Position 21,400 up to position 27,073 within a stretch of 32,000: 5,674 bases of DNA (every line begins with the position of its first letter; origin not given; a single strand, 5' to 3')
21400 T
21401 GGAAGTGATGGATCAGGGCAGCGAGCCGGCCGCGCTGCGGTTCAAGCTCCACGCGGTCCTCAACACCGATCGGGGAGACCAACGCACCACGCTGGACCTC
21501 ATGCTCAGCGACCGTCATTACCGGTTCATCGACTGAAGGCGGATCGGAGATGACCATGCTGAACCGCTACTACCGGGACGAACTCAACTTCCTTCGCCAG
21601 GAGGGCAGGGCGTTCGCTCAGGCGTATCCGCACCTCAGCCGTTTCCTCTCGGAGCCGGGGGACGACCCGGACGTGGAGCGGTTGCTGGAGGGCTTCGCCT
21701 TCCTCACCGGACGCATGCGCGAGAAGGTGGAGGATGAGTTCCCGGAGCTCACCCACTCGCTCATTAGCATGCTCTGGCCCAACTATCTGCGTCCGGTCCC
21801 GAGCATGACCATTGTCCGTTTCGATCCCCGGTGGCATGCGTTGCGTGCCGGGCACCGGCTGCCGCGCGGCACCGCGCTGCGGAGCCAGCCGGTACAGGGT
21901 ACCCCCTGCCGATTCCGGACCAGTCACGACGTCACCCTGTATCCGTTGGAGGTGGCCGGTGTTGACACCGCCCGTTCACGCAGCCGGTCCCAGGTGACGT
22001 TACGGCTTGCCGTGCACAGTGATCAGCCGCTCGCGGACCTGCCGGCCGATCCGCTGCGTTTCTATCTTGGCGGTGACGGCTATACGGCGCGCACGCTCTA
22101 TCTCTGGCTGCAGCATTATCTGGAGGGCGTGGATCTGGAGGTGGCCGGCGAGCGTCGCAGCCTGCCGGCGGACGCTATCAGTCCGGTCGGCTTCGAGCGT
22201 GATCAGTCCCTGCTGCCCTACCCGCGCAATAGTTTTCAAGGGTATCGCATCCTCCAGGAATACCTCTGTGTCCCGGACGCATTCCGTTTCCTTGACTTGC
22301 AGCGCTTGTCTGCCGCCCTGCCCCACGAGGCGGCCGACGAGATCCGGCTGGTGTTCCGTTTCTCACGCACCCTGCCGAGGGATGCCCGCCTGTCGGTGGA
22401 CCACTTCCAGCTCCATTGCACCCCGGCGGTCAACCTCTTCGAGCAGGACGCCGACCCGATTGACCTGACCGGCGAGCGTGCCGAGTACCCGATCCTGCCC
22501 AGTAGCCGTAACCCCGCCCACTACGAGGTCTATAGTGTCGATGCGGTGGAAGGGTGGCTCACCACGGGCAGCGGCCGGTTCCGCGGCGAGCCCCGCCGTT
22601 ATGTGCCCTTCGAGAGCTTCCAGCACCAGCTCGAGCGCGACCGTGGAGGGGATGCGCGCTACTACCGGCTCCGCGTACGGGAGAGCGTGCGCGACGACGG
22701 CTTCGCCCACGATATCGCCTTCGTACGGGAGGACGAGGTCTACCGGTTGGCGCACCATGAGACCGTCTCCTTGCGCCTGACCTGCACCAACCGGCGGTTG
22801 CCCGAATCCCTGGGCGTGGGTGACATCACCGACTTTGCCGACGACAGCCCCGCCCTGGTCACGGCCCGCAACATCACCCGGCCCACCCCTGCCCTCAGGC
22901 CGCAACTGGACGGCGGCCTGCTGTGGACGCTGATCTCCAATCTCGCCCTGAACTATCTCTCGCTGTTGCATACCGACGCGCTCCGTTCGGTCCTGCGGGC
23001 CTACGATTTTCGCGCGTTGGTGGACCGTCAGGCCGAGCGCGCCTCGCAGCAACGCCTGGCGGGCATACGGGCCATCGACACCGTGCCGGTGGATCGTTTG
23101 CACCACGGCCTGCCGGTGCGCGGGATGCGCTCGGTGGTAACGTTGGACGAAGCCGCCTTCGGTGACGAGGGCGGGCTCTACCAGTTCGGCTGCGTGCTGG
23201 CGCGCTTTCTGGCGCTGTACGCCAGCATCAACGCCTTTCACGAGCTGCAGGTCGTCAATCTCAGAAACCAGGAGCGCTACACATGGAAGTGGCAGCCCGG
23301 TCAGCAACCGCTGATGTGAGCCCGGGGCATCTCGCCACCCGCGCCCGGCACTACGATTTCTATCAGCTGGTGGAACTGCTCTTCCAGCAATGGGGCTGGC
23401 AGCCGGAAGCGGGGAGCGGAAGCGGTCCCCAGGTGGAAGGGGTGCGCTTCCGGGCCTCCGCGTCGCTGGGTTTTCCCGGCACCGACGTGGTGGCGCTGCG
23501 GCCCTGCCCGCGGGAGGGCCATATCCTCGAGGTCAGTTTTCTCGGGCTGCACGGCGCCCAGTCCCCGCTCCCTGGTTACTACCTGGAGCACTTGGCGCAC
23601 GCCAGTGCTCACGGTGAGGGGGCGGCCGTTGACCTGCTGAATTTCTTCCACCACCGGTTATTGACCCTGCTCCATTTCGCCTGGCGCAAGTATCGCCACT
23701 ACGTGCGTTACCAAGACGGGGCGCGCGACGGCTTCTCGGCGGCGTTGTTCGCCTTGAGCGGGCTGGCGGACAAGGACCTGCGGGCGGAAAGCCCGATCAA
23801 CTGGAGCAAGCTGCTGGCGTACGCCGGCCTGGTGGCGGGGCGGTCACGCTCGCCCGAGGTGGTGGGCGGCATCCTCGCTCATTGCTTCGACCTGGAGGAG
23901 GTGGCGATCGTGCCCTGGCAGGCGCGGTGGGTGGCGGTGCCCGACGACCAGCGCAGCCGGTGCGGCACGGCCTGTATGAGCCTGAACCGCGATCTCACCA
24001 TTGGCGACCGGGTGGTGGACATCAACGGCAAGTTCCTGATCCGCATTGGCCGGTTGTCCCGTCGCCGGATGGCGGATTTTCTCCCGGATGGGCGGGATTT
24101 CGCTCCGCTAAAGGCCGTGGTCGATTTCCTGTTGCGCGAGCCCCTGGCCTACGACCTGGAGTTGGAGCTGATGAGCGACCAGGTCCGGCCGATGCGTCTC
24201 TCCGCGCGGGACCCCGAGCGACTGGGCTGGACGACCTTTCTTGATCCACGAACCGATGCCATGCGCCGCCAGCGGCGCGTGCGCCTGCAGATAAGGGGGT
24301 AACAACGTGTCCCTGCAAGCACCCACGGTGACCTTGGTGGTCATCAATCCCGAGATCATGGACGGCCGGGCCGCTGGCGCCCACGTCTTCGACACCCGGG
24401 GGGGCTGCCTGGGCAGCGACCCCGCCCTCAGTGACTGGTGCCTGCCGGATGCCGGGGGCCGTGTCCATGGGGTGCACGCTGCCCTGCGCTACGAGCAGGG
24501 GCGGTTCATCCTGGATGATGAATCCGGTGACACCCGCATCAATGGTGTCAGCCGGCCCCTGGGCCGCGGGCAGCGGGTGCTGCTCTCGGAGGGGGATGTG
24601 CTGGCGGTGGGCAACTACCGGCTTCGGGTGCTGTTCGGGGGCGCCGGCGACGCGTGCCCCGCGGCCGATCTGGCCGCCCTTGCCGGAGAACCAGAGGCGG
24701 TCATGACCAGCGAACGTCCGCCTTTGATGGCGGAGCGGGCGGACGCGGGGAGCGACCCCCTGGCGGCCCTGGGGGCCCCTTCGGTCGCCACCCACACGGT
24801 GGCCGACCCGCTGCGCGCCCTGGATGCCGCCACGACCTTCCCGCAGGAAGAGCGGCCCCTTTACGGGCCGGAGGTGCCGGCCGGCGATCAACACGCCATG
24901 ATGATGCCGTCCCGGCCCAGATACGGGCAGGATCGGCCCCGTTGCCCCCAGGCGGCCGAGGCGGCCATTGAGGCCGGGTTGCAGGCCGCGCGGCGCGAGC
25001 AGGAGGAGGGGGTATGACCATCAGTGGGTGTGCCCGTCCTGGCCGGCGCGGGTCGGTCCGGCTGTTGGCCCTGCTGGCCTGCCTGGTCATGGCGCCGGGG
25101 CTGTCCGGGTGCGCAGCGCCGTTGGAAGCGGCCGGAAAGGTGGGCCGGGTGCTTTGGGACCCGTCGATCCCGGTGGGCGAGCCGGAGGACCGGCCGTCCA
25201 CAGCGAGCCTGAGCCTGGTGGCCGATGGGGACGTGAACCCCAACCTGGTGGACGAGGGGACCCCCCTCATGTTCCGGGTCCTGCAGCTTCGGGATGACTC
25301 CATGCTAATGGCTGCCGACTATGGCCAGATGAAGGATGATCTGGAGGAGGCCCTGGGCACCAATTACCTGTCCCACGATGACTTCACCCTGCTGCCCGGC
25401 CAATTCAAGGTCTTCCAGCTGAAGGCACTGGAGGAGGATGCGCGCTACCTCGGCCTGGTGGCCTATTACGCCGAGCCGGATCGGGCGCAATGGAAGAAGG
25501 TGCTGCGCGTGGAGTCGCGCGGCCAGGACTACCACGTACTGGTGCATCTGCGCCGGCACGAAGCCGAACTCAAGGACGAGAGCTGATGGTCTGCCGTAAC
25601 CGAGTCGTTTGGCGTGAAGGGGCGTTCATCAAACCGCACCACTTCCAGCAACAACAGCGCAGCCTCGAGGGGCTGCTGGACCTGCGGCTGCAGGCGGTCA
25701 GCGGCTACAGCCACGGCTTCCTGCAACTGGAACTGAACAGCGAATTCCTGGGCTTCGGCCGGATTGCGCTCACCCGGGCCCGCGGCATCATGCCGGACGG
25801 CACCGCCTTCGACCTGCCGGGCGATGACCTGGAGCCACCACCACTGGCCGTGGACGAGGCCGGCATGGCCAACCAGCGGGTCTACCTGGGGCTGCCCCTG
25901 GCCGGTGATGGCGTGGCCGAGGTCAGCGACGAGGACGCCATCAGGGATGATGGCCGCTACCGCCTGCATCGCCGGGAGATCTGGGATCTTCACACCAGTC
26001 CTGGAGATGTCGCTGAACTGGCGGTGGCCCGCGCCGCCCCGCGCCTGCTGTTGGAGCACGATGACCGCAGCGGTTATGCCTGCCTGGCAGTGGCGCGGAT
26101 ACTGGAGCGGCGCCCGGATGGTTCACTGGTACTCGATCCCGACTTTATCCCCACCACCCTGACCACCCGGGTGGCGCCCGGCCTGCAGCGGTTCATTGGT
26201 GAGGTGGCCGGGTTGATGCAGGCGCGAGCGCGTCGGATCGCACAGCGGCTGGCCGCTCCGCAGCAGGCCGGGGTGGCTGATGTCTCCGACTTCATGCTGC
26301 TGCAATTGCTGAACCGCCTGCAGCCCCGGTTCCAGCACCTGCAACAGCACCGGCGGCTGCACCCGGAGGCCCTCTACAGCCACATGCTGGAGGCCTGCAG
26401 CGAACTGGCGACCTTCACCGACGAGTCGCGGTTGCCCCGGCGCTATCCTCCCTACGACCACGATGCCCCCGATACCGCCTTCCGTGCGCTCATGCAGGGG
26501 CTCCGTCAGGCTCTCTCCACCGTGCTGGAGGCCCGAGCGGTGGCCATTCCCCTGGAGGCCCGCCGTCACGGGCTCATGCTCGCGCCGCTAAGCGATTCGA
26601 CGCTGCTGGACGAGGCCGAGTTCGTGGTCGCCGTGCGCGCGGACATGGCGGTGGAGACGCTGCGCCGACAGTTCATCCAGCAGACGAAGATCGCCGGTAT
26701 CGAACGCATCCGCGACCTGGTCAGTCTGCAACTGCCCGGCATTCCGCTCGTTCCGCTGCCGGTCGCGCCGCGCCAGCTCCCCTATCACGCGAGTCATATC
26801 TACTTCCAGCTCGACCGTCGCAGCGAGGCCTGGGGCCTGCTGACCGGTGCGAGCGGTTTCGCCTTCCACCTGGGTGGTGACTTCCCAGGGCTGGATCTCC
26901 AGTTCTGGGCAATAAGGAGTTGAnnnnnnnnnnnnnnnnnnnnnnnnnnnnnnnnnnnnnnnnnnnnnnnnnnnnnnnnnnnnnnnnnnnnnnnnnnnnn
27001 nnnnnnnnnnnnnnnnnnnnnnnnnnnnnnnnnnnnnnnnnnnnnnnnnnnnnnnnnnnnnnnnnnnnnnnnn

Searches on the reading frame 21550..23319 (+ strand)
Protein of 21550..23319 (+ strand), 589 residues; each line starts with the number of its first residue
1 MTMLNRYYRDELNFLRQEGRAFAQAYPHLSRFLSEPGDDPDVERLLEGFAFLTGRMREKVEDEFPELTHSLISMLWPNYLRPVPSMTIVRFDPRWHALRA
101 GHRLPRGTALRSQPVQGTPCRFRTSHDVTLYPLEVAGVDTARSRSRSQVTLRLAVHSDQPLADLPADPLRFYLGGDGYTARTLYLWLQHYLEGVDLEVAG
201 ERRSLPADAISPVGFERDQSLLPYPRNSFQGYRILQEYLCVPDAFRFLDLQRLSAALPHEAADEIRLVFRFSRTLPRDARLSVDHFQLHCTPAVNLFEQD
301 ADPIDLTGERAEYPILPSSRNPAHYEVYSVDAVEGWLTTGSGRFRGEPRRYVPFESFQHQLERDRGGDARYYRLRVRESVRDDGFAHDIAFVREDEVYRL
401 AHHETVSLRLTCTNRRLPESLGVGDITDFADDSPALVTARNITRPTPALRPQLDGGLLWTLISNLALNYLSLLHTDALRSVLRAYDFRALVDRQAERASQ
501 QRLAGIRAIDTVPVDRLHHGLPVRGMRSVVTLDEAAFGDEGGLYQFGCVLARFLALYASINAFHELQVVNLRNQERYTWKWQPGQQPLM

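Call 55: search_protein_families(library=pfam, proteins=[window:21550-23319:+], max_evalue=0.001)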
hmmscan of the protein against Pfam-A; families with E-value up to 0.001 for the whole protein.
window:21550-23319:+ (589 aa): 1 family
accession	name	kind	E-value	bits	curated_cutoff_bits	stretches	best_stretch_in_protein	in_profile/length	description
PF05947.17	T6SS_TssF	-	1e-168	563.1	25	1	4-586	5-608/608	Type VI secretion system, TssF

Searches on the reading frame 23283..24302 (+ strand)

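Call 55: search_protein_families(library=pfam, proteins=[window:23283-24302:+], max_evalue=0.001)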
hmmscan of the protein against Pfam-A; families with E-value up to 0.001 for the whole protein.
window:23283-24302:+ (339 aa): 1 family
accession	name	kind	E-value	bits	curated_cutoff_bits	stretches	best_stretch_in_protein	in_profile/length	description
PF06996.16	T6SS_TssG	-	1.8e-93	313.6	24.6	1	21-320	2-303/304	Type VI secretion, TssG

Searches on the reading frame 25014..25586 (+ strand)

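Call 56: search_protein_families(library=pfam, proteins=[window:25014-25586:+], max_evalue=0.001)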
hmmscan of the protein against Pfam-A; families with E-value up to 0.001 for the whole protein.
window:25014-25586:+ (190 aa): 1 family
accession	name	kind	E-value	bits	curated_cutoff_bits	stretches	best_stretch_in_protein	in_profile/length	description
PF12790.13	T6SS-SciN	-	3.9e-34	117.4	27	1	63-181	2-119/120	Type VI secretion lipoprotein, VasD, EvfM, TssJ, VC_A0113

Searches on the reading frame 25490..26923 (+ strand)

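Call 55: search_protein_families(library=pfam, proteins=[window:25490-26923:+], max_evalue=0.001)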
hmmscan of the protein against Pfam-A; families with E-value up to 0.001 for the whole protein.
window:25490-26923:+ (477 aa): 1 family
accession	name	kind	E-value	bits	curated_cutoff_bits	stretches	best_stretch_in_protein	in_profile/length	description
PF05936.17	T6SS_VasE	-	8.1e-156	519.5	23.4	1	51-475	1-429/429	Bacterial Type VI secretion, VC_A0110, EvfL, ImpJ, VasE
